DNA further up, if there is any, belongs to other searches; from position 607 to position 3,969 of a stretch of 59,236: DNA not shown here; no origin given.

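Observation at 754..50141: A 49-kb co-directional block devotes ~42 kb to five exported proteins (four with lipobox-type signals): a candidate surface mega-structure locus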

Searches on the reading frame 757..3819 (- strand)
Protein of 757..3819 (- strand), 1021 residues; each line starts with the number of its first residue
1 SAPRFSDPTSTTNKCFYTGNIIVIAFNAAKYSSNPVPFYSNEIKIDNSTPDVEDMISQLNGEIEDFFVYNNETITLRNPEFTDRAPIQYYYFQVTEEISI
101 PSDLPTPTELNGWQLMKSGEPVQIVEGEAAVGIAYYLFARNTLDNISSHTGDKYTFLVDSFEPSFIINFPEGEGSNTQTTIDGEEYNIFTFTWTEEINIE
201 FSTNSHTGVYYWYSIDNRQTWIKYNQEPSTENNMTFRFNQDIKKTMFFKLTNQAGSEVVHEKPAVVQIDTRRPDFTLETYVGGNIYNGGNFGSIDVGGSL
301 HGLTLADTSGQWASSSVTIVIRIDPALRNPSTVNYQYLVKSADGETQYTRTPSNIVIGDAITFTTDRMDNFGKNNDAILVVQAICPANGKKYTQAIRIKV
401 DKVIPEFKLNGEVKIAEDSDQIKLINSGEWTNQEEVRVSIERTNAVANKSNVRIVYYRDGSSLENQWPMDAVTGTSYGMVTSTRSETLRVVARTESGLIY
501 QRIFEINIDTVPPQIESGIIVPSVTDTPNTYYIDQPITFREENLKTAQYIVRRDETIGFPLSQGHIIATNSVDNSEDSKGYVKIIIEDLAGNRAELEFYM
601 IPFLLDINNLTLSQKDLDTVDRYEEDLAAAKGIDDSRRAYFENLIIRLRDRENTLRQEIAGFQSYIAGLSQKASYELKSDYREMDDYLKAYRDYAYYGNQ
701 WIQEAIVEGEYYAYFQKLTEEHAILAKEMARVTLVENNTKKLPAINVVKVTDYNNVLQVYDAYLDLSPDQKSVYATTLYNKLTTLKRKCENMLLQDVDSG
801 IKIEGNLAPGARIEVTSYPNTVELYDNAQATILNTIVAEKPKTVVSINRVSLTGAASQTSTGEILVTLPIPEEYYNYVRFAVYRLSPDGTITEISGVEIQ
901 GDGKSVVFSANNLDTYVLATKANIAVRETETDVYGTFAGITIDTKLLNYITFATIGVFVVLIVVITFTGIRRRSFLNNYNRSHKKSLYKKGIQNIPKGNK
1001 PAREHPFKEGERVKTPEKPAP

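Call 84: predict_structure(alignment_id=A4)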
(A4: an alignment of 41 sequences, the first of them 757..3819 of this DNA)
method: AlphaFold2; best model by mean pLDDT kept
length: 1021 residues; sequences in the alignment: 41
mean_pLDDT: 82.1   pTM: 0.39
mean pLDDT of the five models: 82.1, 79.9, 77.6, 77.5, 75.7
residues with pLDDT >= 90: 229; 70-90: 654; 50-70: 102; < 50: 36
segments of 3 or more residues with pLDDT < 50: 1-4, 9-12, 471-473, 923-933, 997-1000, 1017-1021
pLDDT, mean of each block of 10 residues (from residue 1): 46 67 77 69 80 88 90 90 89 85 87 88 78 88 87 90 75 68 68 83 85 89 89 85 89 90 86 93 91 85 86 93 89 92 91 87 91 90 91 94 89 79 86 89 82 88 82 63 90 90 89 87 84 88 88 83 84 82 90 90 87 89 89 85 91 89 86 84 87 86 88 90 89 88 76 83 89 87 83 74 73 80 81 80 87 68 80 79 83 83 82 86 43 50 62 72 79 80 73 50 53 47 36
secondary structure, 60 per line:
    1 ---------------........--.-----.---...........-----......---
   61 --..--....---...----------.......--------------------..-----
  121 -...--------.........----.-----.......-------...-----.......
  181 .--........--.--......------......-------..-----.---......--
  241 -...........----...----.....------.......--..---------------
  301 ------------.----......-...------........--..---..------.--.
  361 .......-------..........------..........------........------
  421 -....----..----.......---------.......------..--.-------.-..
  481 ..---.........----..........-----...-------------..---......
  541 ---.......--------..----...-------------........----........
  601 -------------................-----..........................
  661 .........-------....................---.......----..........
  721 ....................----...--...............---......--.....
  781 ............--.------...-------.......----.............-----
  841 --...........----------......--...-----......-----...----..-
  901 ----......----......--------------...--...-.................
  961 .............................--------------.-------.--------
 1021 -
elements in order (helices of 4 or more, strands of 3 or more residues): E16-23 E36-46 H52-55 E67-70 E74-76 E87-93 E122-124 E133-141 E152-158 E166-168 E174-181 E184-191 E197-202 E209-214 E233-238 E242-252 E257-259 E264-268 E275-281 E318-323 E334-341 E360-364 E375-384 E391-400 E407-414 E422-425 E436-442 E452-458 E479-482 E486-494 E499-508 E514-516 E535-540 E544-550 E565-567 E581-588 E593-600 H614-629 H635-669 H677-696 H700-706 H711-740 H750-764 H768-773 H776-792 E802-804 E812-818 H823-835 E843-853 E864-869 E880-885 E891-893 E905-910 E915-920 E935-937 E940-942 H944-989

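Call 86: fold_search(model_id=the predicted structure, library=pdb)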
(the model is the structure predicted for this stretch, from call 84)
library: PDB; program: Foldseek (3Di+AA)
matches with E <= 10: 1656; with E <= 0.001: 200
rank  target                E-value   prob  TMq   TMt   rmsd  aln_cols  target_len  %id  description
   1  5a42                  1.5e-11  1.00  0.10  0.07  50.8      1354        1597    9  Cryo-EM single particle 3D reconstruction of the native conformation of E. coli alpha-2-macroglobulin (ECAM) (released 2015-07-29)
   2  1e07                  4.0e-11  1.00  0.16  0.22  30.1       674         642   11  Model of human carcinoembryonic antigen by homology modelling and curve-fitting to experimental solution scattering data (released 2000-07-04)
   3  7ok5_B                2.8e-10  1.00  0.12  0.18  36.4       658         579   11  Crystal structure of mouse neurofascin 155 immunoglobulin domains (released 2022-12-14)
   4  7ok5_A                3.7e-10  1.00  0.12  0.18  35.9       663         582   10  Crystal structure of mouse neurofascin 155 immunoglobulin domains (released 2022-12-14)
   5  5oj6_B                3.8e-10  1.00  0.12  0.17  32.3       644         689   13  Crystal structure of the chicken MDGA1 ectodomain in complex with the human neuroligin 1 (NL1(-A-B)) cholinesterase do (released 2017-08-23)
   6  9ba5_A                1.0e-09  1.00  0.13  0.20  36.5       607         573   12  Cross-linked Contactin 2 Ig1-Ig6 (released 2024-07-17)
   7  7ol4_D                5.8e-09  1.00  0.11  0.17  38.6       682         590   11  Mouse contactin-1 neurofascin-155 immunoglobulin domains adhesion complex (released 2022-12-14)
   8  9flx_A                7.1e-09  1.00  0.13  0.31  16.3       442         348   13  CryoEM structure of the fragment-4 (4074-4421) in the grappling hook protein A (GhpA) in the bacterium Aureispira sp.  (released 2024-10-16)
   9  7b2m_A                1.1e-08  1.00  0.10  0.14  42.4       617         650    9  Cryo-EM structure of complement C4b in complex with nanobody E3 (released 2022-03-02)
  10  8q6t_I                1.2e-08  1.00  0.13  0.12  38.9       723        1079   12  Helical reconstruction of the relaxed thick filament from FIB milled left ventricular mouse myofibrils (released 2023-11-01)
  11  2qki_A                1.5e-08  1.00  0.09  0.14  42.1       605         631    8  Human C3c in complex with the inhibitor compstatin (released 2007-08-14)
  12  8wa2_F                1.8e-08  1.00  0.16  0.12  31.8       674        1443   11  cryo-EM structure of native mastigonemes isolated from Chlamydomonas reinhardtii at 3.0 angstrom resolution (released 2024-04-10)
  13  7s62                  1.8e-08  1.00  0.12  0.10  55.8      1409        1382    8  Locally refined protomer structure of native-form oocyte/egg Alpha-2-Macroglobulin (A2Moo) tetramer (released 2022-01-05)
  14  7som_D                1.8e-08  1.00  0.09  0.07  45.1       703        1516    9  Ciliary C2 central pair apparatus isolated from Chlamydomonas reinhardtii (released 2022-04-13)
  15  8k3j_A                2.0e-08  1.00  0.14  0.22  35.2       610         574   12  Structure of human CNTN2 immunoglobulin domains 1-6 homo-dimer (released 2024-07-17)
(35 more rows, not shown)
